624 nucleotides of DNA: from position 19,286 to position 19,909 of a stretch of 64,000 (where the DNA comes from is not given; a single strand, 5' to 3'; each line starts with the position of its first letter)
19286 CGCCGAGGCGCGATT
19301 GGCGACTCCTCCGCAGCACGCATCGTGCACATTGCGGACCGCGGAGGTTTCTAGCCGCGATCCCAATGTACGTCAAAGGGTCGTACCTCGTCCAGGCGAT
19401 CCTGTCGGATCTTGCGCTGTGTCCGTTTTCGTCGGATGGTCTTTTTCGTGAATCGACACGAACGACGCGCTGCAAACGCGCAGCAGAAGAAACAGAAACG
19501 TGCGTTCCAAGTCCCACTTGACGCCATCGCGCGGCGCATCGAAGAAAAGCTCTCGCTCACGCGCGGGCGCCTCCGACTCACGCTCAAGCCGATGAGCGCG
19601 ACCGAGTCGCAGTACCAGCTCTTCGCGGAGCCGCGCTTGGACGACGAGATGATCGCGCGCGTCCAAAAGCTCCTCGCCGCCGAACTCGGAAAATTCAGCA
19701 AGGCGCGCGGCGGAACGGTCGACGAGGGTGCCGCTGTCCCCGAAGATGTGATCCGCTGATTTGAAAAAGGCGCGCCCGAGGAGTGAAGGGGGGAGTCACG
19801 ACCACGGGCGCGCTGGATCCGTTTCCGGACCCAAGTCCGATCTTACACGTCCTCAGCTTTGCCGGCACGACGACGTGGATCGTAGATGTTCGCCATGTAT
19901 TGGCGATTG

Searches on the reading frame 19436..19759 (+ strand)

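Call 84: search_protein_families(library=pfam, proteins=[window:19436-19759:+], max_evalue=0.05)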
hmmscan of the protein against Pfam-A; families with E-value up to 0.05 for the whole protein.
window:19436-19759:+ (107 aa): 1 family
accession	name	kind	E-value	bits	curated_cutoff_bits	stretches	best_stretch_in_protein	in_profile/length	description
PF20149.4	DUF6532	-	0.048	14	24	0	12-81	25-95/194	Domain of unknown function (DUF6532)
